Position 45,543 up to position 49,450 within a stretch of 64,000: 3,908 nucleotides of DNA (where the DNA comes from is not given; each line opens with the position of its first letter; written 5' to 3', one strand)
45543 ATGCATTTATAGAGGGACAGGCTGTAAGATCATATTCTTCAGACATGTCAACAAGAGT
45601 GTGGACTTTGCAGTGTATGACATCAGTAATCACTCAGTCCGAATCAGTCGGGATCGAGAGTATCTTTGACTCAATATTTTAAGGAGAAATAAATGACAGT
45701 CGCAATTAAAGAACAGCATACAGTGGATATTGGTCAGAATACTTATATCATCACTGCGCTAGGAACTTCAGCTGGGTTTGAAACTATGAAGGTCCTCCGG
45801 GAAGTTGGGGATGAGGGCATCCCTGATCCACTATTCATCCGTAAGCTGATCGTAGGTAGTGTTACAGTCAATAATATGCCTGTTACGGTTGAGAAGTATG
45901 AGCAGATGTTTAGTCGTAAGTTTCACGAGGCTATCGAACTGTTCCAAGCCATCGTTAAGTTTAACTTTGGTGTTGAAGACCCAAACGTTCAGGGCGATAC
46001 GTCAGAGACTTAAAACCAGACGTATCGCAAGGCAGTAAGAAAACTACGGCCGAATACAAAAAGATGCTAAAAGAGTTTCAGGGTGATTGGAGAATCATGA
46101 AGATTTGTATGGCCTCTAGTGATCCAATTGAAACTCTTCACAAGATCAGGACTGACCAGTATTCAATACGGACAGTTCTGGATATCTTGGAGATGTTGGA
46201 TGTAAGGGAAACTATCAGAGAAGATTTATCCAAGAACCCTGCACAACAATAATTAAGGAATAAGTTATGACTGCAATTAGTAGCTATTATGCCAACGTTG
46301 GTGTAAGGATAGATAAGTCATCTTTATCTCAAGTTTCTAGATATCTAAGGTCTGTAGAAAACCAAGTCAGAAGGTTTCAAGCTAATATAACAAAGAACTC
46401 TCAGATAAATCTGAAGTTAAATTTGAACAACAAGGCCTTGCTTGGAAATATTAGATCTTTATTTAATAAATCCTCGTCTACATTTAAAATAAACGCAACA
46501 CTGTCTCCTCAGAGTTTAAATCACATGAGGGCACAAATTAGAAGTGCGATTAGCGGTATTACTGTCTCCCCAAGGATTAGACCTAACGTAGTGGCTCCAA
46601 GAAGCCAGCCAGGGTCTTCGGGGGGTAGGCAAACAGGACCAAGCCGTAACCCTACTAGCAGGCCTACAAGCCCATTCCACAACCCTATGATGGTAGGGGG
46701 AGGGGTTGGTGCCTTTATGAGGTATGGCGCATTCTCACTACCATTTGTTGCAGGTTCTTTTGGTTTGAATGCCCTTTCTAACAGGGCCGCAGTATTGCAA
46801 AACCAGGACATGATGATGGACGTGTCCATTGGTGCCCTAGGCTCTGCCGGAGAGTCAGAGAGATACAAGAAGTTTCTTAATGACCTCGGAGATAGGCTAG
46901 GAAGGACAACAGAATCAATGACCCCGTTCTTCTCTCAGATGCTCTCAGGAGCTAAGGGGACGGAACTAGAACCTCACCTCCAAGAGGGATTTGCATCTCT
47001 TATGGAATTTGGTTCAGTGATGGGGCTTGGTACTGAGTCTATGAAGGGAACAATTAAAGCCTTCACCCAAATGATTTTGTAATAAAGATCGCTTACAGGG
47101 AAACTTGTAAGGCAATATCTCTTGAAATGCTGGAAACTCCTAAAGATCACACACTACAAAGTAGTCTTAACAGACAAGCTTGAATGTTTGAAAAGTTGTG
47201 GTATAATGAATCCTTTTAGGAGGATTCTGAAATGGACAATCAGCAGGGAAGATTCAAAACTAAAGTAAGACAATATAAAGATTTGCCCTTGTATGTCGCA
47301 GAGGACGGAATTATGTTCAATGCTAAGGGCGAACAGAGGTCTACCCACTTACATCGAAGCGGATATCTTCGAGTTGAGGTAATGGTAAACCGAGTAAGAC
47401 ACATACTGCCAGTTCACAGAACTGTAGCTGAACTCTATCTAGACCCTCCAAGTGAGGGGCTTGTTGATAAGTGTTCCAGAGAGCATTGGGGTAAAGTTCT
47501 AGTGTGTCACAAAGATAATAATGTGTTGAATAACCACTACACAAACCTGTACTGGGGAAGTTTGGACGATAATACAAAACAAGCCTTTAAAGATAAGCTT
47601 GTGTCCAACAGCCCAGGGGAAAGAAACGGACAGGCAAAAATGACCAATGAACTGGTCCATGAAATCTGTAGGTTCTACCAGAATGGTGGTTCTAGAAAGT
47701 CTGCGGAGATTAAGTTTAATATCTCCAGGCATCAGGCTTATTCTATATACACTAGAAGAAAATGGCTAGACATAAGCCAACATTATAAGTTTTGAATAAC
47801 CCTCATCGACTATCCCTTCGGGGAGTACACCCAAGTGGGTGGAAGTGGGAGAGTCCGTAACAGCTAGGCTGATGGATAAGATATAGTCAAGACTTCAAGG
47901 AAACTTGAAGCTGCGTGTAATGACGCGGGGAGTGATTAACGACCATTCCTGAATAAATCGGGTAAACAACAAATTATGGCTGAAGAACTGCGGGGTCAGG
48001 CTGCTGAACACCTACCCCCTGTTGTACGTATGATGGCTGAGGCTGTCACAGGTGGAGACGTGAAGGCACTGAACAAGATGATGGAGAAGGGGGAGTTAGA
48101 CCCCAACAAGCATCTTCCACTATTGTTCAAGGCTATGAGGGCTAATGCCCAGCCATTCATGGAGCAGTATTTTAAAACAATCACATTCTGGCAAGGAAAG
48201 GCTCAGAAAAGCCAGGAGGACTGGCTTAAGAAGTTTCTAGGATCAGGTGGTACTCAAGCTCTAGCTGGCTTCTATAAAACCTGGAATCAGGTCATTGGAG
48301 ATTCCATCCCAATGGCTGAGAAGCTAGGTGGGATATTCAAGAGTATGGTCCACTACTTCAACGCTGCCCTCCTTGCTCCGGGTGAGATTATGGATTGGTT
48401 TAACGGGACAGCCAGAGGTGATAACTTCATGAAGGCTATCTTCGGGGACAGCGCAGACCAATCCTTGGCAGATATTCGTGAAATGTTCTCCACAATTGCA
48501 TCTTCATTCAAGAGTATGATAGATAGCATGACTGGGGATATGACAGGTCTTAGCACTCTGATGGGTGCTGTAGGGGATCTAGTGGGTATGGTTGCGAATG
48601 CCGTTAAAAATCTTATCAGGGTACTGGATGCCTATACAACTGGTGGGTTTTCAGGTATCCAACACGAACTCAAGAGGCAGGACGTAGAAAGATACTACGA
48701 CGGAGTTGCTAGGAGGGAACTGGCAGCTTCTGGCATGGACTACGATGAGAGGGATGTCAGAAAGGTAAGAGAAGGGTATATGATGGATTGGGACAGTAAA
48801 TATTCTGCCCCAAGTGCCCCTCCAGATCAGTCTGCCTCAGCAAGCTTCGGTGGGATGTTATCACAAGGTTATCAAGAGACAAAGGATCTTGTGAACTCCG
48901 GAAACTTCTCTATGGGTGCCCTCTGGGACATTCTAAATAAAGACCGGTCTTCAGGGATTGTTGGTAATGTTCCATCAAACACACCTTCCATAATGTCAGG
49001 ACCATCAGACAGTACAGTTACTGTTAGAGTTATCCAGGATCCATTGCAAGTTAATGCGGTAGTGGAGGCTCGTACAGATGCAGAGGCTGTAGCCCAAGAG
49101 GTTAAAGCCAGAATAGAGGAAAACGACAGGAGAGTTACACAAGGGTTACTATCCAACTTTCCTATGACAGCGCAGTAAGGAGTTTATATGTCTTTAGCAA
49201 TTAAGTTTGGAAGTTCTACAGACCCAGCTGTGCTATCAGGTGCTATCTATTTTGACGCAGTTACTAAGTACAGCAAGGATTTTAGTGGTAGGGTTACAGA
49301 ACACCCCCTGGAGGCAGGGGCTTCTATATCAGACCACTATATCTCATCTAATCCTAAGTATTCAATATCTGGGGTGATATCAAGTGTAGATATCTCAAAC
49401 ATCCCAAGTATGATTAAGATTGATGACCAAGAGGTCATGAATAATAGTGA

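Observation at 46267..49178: Tape-measure gene apparently split into two ORFs by a promoter-equipped HNH endonuclease cassette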

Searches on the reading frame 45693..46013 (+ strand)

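Call 5: search_protein_families(library=pfam, proteins=[window:45693-46013:+], max_evalue=0.1)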
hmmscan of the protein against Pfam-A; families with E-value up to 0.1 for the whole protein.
window:45693-46013:+ (106 aa): 1 family
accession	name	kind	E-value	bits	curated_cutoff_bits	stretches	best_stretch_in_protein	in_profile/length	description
PF21822.3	Phage_TAC_15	-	0.0016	19.4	22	1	49-93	72-117/127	Phage tail assembly chaperone protein, TAC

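Call 39: search_protein_families(library=phrogs, proteins=[window:45693-46010:+], max_evalue=0.001)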
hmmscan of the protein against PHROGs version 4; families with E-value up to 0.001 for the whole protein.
window:45693-46010:+ (106 aa): 1 family
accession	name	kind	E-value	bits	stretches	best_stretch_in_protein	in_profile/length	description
phrog_1613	-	tail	7e-07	30.6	0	50-93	83-123/143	tail assembly chaperone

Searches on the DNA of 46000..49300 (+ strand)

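Call 7: search_dna_similar(query=window:46000-49300:+, collection=phages, mode=distant, max_rows=30)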
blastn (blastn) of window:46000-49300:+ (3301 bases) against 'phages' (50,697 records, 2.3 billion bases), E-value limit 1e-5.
Records with a match: 72; places in all: 72; records where one place covers at least 80% of the query: 0.
Best place of each record, by identity: 95-99% 1; 80-90% 1; 60-80% 70.
By first word of the organism name: Pseudomonas 57; Staphylococcus 10; Salmonella 4; Bacillus 1.
By host as written in the record: Pseudomonas aeruginosa 27; Pseudomonas aeruginosa PAO1 11; - 9; Staphylococcus aureus 8; Pseudomonas aeruginosa 147 2; Pseudomonas sp. 2; Pseudomonas aeruginosa ATCC 10145 2; Pseudomonas aeruginosa strain PAO1 2; and 9 more.
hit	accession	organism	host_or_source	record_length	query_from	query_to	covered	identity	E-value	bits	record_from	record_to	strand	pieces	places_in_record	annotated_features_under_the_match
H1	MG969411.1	Salmonella phage GE_vB_MG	Salmonella enterica subsp. enterica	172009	1093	1247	5%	73.1%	4e-12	81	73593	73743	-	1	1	record has no annotation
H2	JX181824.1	Salmonella phage SSE121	Baltimore Harbor water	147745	1093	1247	5%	72.4%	1e-11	80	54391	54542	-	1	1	hypothetical protein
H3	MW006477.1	Salmonella phage GEC_vB_MG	Salmonella enterica Enteritidis SeE.3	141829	1093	1247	5%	72.4%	1e-11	80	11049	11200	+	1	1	HNH homing endonuclease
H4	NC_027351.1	Salmonella phage SSE121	Baltimore Harbor water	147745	1093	1247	5%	72.4%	1e-11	80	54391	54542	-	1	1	HNH endonuclease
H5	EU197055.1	Pseudomonas phage 201phi2-1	-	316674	1804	1956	5%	73.2%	5e-11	77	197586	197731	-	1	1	putative RNA polymerase beta subunit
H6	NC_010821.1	Pseudomonas phage 201phi2-1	Pseudomonas chlororaphis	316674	1804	1956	5%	73.2%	5e-11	77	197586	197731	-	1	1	RNA polymerase beta subunit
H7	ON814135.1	Staphylococcus phage vB_SauM-V1SA20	Staphylococcus aureus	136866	1805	1961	5%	71.1%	2e-9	72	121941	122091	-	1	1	none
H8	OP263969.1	Staphylococcus phage Koomba-kaat_1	Staphylococcus aureus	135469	1805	1961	5%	71.1%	2e-9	72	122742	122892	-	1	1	none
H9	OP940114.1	Staphylococcus phage vB_SauM_VL10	Staphylococcus aureus ATCC43300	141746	1805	1961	5%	71.1%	2e-9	72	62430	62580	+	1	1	none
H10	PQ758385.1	Pseudomonas phage 124.01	Pseudomonas aeruginosa 147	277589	1804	1954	5%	72.0%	1e-12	82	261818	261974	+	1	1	none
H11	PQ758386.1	Pseudomonas phage 2PS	Pseudomonas aeruginosa 147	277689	1804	1954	5%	72.0%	1e-12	82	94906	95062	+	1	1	none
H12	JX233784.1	Pseudomonas phage PA7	Pseudomonas aeruginosa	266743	1804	1954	5%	72.0%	1e-12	82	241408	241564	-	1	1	none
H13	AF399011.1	Pseudomonas phage phiKZ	-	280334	1804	1954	5%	72.0%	1e-12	82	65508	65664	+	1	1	PHIKZ072.1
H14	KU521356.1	Pseudomonas phage KTN4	Pseudomonas aeruginosa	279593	1804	1954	5%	72.0%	1e-12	82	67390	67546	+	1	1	none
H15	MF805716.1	Pseudomonas phage SL2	Pseudomonas aeruginosa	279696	1804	1954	5%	72.0%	1e-12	82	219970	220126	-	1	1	none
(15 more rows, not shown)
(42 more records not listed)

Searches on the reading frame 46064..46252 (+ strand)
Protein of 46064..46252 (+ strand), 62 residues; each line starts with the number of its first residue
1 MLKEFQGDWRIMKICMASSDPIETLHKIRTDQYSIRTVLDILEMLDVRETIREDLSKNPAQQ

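Call 5: search_protein_families(library=pfam, proteins=[window:46064-46252:+], max_evalue=0.1)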
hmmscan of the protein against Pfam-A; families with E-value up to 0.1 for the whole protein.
window:46064-46252:+ (62 aa): 0 families

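Call 39: search_protein_families(library=phrogs, proteins=[window:46064-46249:+], max_evalue=0.001)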
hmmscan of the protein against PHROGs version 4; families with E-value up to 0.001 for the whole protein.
window:46064-46249:+ (62 aa): 1 family
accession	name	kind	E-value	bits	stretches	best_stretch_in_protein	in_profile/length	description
phrog_4625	-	unknown function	5.6e-05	23.9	1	3-58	11-63/72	-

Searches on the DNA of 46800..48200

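Call 3: search_rna_families(source=window, start=46800, end=48200, threshold=evalue, max_evalue=1, show_alignments=3)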
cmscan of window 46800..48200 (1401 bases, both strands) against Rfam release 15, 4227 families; matches with E-value up to 1: 1.
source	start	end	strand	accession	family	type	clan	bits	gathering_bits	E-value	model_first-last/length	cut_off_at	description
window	47067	47910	+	RF00028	Intron_gpI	Intron;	-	33.5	50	1.9e-06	1-253/253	no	Group I catalytic intron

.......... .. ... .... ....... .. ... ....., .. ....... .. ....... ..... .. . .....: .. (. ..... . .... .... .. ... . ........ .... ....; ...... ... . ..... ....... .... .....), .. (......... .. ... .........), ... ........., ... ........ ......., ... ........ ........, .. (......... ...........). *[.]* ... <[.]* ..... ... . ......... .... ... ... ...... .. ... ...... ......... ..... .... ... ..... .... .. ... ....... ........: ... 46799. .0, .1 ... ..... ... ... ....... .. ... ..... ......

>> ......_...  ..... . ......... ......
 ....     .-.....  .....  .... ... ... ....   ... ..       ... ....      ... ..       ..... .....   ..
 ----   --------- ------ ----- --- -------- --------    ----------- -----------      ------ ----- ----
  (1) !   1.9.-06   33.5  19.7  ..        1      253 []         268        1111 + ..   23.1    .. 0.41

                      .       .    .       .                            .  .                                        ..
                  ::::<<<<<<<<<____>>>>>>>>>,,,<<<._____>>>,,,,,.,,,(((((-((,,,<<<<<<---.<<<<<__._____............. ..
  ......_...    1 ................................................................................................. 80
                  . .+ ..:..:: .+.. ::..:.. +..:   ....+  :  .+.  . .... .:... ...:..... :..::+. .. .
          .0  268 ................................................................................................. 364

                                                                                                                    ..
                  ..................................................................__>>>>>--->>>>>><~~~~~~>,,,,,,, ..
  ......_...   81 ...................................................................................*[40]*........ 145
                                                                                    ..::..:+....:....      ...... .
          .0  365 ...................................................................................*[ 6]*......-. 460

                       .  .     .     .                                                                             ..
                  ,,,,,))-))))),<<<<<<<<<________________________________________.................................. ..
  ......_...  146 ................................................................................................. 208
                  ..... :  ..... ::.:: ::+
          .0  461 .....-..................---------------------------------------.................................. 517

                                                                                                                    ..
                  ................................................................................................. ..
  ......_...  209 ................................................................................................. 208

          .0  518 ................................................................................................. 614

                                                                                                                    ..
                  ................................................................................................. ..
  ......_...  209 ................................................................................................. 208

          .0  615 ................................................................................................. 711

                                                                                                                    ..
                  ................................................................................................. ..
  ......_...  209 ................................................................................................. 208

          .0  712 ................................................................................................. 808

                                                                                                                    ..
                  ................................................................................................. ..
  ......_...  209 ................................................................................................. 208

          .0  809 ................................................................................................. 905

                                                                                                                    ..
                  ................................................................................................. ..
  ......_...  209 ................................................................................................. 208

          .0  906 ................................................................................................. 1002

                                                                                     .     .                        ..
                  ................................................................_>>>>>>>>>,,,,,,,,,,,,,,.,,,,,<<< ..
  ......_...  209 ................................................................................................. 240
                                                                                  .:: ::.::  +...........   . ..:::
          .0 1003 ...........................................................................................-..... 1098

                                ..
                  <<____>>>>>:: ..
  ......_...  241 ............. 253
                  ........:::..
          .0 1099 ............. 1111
